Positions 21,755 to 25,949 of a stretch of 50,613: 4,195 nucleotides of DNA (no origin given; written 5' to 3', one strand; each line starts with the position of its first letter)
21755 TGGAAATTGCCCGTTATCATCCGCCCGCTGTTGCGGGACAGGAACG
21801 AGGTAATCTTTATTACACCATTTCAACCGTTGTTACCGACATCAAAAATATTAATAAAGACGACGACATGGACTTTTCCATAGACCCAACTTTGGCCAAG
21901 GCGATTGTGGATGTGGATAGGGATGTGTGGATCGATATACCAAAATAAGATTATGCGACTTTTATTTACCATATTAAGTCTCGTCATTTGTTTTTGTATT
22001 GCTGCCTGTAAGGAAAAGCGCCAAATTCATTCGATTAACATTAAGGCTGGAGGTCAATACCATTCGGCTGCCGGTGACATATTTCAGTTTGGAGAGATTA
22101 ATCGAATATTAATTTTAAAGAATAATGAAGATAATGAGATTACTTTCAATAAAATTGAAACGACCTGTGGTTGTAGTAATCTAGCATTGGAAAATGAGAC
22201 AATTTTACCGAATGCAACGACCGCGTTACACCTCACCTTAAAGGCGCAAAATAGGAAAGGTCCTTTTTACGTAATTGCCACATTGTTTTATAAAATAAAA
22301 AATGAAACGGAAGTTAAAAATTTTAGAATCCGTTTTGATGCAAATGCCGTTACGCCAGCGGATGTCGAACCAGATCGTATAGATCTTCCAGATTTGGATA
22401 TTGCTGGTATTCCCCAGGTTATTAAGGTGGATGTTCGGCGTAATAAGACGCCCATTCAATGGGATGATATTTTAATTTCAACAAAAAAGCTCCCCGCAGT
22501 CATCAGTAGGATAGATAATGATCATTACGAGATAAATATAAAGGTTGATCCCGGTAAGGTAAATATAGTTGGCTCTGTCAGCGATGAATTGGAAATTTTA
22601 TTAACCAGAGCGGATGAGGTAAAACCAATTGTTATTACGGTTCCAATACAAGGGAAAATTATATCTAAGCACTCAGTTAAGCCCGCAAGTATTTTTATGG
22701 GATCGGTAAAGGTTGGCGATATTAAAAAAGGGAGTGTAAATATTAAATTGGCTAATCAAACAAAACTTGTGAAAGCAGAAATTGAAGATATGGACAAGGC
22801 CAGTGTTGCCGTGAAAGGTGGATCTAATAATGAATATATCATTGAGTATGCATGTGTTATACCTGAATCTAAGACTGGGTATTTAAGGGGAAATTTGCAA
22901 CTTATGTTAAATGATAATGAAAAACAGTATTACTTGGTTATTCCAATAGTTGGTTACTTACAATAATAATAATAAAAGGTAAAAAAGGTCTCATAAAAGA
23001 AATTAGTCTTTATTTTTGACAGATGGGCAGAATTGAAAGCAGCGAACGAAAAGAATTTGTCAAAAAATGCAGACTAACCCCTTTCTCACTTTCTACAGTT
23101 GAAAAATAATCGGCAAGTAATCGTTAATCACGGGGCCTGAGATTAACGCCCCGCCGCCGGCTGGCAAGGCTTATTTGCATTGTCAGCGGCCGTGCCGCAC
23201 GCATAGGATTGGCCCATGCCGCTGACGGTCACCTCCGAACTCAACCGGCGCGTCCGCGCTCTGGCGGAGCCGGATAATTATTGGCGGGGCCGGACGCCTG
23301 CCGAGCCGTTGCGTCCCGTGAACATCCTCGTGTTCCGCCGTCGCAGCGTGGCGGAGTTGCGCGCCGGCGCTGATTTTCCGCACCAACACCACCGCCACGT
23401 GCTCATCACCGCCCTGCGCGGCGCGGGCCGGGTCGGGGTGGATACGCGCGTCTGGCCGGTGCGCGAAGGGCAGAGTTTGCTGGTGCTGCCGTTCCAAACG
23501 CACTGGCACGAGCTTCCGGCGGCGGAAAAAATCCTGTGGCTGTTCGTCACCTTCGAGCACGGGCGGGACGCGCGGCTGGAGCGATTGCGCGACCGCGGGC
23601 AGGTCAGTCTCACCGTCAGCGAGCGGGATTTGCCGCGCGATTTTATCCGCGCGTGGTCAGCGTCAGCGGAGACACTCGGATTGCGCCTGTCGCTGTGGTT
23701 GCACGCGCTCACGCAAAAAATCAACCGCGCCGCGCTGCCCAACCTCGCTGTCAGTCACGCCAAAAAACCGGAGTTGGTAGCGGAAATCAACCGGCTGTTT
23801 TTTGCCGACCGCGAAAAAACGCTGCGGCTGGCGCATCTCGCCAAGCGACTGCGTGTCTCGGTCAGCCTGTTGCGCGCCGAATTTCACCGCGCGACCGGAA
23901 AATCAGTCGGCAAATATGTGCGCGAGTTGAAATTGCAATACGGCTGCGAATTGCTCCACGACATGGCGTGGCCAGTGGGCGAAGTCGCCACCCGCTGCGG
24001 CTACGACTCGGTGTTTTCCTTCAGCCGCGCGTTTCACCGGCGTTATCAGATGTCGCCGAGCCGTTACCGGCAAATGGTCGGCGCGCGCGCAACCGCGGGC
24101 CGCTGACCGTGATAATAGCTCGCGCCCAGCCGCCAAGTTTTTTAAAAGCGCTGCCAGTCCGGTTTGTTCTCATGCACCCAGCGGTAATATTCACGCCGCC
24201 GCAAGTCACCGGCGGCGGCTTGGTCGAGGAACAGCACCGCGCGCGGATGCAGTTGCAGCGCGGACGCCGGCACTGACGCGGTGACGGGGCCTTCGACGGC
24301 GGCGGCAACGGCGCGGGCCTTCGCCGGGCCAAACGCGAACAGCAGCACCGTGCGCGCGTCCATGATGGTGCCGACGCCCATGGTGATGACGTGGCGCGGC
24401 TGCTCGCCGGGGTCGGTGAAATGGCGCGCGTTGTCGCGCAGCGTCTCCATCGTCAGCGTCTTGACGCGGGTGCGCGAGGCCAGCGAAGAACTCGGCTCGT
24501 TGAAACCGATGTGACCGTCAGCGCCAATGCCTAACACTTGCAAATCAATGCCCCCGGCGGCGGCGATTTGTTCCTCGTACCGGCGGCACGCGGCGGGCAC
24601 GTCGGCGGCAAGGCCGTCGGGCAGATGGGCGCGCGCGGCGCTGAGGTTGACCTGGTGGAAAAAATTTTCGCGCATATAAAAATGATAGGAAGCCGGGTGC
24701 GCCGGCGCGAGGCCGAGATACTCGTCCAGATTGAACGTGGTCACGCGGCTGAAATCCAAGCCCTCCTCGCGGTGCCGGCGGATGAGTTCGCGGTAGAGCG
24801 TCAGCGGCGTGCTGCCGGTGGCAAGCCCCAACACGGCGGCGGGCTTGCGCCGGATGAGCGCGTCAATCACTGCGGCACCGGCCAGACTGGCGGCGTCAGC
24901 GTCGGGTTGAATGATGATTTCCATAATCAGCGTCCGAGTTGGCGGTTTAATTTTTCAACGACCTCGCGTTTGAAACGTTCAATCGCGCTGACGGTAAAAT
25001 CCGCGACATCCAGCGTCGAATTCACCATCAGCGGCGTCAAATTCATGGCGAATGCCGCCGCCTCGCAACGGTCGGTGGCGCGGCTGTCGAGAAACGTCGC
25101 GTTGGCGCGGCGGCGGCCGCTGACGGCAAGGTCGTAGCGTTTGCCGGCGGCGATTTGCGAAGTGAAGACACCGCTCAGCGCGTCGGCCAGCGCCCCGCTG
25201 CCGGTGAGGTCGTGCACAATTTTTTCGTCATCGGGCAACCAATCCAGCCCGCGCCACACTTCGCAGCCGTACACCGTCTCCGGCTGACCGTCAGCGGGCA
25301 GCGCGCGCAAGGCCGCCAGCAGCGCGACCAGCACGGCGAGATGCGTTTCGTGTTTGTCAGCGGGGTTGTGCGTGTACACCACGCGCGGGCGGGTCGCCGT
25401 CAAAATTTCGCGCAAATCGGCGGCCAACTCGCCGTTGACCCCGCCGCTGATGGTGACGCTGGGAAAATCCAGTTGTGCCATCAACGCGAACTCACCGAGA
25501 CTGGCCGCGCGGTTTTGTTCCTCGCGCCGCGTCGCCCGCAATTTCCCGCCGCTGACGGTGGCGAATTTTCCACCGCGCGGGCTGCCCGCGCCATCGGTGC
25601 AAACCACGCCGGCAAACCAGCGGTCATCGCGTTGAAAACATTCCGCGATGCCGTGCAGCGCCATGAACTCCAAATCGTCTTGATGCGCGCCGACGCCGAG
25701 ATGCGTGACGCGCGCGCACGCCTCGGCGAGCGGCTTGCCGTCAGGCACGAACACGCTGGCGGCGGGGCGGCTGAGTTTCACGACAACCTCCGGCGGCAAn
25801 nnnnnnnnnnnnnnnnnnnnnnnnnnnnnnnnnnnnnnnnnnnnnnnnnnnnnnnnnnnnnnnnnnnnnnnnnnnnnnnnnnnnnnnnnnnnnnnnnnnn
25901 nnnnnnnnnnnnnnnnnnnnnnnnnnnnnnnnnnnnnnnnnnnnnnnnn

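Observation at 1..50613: Hyper-abundant 11-mer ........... (core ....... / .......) saturating the native DNA: a DUS/USS-like or HIP1-like genomic word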

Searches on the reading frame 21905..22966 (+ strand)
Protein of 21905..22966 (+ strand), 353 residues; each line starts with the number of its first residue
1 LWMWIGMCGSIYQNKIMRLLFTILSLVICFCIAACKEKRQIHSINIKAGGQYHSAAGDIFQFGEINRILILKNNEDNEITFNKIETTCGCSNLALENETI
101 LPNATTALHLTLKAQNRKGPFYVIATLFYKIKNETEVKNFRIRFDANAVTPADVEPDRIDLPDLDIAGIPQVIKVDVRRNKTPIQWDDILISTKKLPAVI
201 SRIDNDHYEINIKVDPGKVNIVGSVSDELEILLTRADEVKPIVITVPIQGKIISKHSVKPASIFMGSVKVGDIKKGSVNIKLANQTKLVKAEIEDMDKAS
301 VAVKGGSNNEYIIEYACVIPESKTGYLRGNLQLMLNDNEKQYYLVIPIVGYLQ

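Call 29: search_protein_families(library=pfam, max_evalue=0.01, proteins=[window:21905-22966:+])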
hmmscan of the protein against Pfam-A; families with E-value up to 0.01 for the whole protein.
window:21905-22966:+ (353 aa): 2 families
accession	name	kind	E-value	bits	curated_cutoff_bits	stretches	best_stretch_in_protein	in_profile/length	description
PF07610.17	DUF1573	-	7.3e-08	32.8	26.1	1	69-137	23-91/98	Protein of unknown function (DUF1573)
PF22544.2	HYDIN_VesB_CFA65-like_Ig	-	1.9e-05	25.2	25.5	1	61-118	17-76/100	HYDIN/CFA65/VesB-like, Ig-like domain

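Call 79: search_protein_families(library=ncbifam, max_evalue=0.001, proteins=[window:21905-22966:+])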
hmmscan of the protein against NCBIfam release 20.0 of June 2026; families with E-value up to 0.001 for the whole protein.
window:21905-22966:+ (353 aa): 1 family
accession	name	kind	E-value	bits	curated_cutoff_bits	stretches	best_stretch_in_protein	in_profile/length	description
NF041425.1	OS_HP2_seleno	subfamily_domain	0.0007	19.9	100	0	64-118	16-69/98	OS_HP2 family (seleno)protein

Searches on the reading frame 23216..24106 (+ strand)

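Call 29: search_protein_families(library=pfam, max_evalue=0.01, proteins=[window:23216-24106:+])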
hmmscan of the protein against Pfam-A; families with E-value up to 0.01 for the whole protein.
window:23216-24106:+ (296 aa): 4 families
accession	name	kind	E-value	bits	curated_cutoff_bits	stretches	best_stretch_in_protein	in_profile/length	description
PF12833.13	HTH_18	-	1.1e-18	67.7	33.6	1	208-286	1-79/80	Helix-turn-helix domain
PF00165.29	HTH_AraC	-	1.2e-12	48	26.6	1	252-286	9-42/42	Bacterial regulatory helix-turn-helix proteins, AraC family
PF07883.17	Cupin_2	-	3.3e-06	27.2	27.2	1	47-111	4-69/70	Cupin domain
PF02311.25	AraC_binding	-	0.00015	22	21.1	1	55-121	18-84/135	AraC-like ligand binding domain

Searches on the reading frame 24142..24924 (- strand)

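Call 29: search_protein_families(library=pfam, max_evalue=0.01, proteins=[window:24142-24924:-])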
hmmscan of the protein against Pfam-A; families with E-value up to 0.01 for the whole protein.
window:24142-24924:- (260 aa): 1 family
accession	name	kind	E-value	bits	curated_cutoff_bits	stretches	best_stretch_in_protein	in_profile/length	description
PF01182.26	Glucosamine_iso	-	1.1e-24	88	27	1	16-224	14-217/225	Glucosamine-6-phosphate isomerases/6-phosphogluconolactonase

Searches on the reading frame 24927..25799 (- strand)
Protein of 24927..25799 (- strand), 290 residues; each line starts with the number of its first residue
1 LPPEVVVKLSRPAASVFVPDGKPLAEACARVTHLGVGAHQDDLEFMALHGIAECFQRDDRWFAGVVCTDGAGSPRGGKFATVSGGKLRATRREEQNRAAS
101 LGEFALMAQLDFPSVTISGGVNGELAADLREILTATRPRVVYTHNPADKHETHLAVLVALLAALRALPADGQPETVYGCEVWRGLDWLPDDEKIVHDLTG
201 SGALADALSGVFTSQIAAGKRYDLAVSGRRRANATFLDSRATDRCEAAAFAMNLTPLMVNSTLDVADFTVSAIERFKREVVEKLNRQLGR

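Call 29: search_protein_families(library=pfam, max_evalue=0.01, proteins=[window:24927-25799:-])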
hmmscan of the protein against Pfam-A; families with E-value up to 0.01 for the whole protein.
window:24927-25799:- (290 aa): 1 family
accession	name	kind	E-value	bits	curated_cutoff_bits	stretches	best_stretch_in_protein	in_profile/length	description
PF02585.22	PIG-L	-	5.5e-15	56.4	28.2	1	36-163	3-128/129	GlcNAc-PI de-N-acetylase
